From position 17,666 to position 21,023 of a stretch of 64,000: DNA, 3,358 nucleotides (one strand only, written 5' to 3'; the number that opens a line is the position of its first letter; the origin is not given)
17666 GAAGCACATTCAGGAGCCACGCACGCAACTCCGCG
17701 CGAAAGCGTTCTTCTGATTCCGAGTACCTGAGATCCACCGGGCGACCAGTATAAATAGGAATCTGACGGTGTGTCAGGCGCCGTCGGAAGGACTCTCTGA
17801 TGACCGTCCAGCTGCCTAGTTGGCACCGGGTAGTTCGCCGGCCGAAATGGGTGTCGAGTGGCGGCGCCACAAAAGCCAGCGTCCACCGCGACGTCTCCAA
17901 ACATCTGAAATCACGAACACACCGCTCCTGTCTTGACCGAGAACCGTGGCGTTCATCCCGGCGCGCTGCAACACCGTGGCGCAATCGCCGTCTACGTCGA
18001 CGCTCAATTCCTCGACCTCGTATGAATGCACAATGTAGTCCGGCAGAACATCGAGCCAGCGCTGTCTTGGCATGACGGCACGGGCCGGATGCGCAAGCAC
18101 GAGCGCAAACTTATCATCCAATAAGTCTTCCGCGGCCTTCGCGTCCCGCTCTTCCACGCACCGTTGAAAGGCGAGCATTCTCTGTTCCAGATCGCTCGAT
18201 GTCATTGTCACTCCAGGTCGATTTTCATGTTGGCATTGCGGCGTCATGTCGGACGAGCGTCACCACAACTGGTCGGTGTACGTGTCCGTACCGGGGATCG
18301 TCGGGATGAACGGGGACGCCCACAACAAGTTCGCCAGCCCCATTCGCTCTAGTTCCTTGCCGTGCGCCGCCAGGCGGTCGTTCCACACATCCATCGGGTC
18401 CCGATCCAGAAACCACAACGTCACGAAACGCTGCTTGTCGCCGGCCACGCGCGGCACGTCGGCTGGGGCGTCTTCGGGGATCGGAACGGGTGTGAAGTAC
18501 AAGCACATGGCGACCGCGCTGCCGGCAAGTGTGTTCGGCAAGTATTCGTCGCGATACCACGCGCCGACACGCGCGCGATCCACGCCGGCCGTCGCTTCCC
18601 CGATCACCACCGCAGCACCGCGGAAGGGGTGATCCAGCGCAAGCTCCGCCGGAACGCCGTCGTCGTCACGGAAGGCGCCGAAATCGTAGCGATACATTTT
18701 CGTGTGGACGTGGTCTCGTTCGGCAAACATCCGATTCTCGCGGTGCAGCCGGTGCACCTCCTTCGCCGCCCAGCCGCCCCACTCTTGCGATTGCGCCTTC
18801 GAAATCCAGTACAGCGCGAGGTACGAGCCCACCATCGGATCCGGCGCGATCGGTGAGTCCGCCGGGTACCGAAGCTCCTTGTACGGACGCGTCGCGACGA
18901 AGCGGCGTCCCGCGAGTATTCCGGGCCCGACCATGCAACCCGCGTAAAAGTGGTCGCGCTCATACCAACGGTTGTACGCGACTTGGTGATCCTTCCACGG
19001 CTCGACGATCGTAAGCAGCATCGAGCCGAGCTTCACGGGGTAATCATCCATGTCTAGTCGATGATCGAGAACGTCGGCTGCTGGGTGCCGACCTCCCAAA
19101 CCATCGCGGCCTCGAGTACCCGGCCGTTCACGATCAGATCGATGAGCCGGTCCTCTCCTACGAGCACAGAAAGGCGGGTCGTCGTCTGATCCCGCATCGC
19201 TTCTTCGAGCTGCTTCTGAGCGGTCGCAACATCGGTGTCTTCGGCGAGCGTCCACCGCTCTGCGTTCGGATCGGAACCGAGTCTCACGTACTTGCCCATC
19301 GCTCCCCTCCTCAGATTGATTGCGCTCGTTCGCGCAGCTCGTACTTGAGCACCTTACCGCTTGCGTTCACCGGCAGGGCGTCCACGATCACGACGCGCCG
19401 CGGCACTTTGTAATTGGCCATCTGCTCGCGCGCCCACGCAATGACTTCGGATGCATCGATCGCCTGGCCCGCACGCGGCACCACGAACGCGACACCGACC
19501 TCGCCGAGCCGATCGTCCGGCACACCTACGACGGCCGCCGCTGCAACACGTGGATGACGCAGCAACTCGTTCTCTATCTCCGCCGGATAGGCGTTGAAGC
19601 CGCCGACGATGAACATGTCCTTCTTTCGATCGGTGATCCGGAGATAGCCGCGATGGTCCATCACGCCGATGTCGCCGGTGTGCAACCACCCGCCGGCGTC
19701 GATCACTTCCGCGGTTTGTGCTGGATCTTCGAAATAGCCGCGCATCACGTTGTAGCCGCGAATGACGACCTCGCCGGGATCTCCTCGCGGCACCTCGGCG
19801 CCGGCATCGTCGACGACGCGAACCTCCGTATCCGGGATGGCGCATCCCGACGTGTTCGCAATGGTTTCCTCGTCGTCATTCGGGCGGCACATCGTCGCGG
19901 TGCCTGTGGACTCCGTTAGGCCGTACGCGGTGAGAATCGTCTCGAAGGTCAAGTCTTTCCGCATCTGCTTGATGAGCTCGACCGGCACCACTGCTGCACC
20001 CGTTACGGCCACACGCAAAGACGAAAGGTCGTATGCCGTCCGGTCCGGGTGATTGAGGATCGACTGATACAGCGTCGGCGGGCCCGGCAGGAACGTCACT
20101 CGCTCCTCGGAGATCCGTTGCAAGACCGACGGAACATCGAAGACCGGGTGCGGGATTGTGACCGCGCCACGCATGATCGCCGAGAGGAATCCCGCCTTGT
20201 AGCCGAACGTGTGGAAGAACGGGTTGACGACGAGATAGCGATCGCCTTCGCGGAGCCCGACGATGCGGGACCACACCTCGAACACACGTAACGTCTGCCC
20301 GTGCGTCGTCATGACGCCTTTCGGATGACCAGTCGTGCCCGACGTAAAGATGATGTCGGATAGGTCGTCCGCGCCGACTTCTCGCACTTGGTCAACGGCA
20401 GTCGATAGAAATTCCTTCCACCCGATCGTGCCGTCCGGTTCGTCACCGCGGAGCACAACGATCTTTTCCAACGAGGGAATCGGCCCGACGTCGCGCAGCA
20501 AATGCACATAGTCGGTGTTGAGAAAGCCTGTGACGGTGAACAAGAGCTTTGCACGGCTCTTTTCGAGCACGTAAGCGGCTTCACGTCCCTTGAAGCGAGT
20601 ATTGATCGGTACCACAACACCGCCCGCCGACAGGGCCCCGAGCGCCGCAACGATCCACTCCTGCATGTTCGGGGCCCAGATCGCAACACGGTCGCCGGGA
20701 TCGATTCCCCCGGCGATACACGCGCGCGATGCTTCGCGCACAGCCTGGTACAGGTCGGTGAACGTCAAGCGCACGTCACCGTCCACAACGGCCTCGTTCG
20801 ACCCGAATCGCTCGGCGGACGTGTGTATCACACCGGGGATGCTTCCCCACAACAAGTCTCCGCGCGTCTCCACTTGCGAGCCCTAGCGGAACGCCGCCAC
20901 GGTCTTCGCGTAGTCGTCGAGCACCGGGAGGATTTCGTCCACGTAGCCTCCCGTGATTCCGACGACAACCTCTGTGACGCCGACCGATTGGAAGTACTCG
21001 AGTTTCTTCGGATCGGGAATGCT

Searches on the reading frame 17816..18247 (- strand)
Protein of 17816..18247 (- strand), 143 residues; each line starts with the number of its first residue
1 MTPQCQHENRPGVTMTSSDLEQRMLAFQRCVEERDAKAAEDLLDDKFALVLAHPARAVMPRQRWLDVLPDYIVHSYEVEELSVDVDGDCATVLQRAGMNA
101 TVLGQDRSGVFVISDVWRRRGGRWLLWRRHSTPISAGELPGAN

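Call 60: search_protein_families(library=pfam, proteins=[window:17816-18247:-], max_evalue=0.01)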
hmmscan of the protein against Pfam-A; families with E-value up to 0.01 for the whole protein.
window:17816-18247:- (143 aa): 3 families
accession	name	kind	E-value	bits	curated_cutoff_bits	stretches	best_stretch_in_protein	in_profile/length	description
PF14534.12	DUF4440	-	4.3e-11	43.6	25.2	1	26-126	7-107/107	Domain of unknown function (DUF4440)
PF13474.12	SnoaL_3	-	1e-06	29.5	22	1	21-131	2-116/121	SnoaL-like domain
PF12680.13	SnoaL_2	-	0.0073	17.3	27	1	26-125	3-100/102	SnoaL-like domain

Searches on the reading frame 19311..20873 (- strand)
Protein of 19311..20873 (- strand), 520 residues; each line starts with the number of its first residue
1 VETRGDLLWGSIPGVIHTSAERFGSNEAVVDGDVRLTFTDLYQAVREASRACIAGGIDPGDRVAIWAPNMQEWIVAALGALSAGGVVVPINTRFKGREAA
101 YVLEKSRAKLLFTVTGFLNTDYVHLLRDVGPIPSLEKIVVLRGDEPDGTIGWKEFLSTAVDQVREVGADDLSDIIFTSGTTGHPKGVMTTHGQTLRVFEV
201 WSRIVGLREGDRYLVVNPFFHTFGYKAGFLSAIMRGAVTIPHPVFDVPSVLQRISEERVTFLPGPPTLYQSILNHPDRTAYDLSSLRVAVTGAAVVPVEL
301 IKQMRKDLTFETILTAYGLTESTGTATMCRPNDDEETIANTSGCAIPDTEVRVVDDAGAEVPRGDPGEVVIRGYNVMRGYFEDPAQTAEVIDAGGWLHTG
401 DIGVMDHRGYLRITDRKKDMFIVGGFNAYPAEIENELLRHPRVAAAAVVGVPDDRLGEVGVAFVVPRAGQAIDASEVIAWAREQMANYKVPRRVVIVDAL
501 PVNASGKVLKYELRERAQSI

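Call 12: search_protein_families(library=pfam, proteins=[window:19311-20873:-])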
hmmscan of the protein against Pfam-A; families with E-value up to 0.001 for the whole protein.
window:19311-20873:- (520 aa): 2 families
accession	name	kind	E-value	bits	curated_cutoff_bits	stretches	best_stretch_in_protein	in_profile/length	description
PF00501.34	AMP-binding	-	3.4e-91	306.4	29.9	1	18-381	3-384/384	AMP-binding enzyme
PF13193.12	AMP-binding_C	-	1.3e-23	84.1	24.5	1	432-507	1-76/76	AMP-binding enzyme C-terminal domain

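Call 93: search_protein_families(library=ncbifam, proteins=[window:19311-20873:-], max_evalue=1e-30)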
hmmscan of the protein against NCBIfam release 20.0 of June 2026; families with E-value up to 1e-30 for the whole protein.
window:19311-20873:- (520 aa): 74 families (the best 25 are shown)
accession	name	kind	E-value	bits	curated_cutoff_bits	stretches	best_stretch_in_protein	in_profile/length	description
NF005801.1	PRK07656.1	equivalog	1.1e-228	759.9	657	1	11-514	2-500/500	FadD3 family acyl-CoA ligase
NF004837.0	PRK06187.1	subfamily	2.5e-135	451.7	476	1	14-518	12-523/531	long-chain-fatty-acid--CoA ligase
NF009233.0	PRK12583.1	subfamily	6.5e-135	450.7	832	1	7-517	15-550/558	fatty acid CoA ligase family protein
NF006182.0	PRK08316.1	subfamily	2.7e-118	395.7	663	1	11-518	12-518/523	fatty acyl-CoA synthetase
NF004758.0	PRK06087.1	equivalog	2.5e-98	329.9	736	1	13-515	27-533/548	medium-chain fatty-acid--CoA ligase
NF004114.0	PRK05605.1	equivalog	3.4e-97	326.1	766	1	145-517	191-569/575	long-chain-fatty-acid--CoA ligase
NF005702.0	PRK07514.1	subfamily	6e-97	325.1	558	1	32-518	26-501/506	malonyl-CoA synthase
NF006181.0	PRK08314.1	subfamily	1.6e-94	317.1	705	1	16-518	30-555/563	long-chain-fatty-acid--CoA ligase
NF052580.1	Str24CoAsynCasG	equivalog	2.5e-94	316.6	750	1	18-513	48-546/548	steroid-24-oyl-CoA synthetase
NF005676.0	PRK07470.1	equivalog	3.2e-93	313.2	774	1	15-516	25-528/544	acyl-CoA synthetase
NF005714.0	PRK07529.1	subfamily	4.5e-90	302.8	632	1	28-517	56-576/640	acyl-CoA synthetase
NF005463.0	PRK07059.1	subfamily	3.9e-89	299.6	869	1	164-516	199-555/557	long-chain-fatty-acid--CoA ligase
NF006020.0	PRK08162.1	subfamily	2.1e-88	297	677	1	16-519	25-540/545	acyl-CoA synthetase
NF004797.0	PRK06145.1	equivalog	1.6e-86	290.6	850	1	18-516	10-494/499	acyl-CoA synthetase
NF009071.0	PRK12406.1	subfamily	1.8e-86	290.6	701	1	28-516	5-501/510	acyl-CoA synthetase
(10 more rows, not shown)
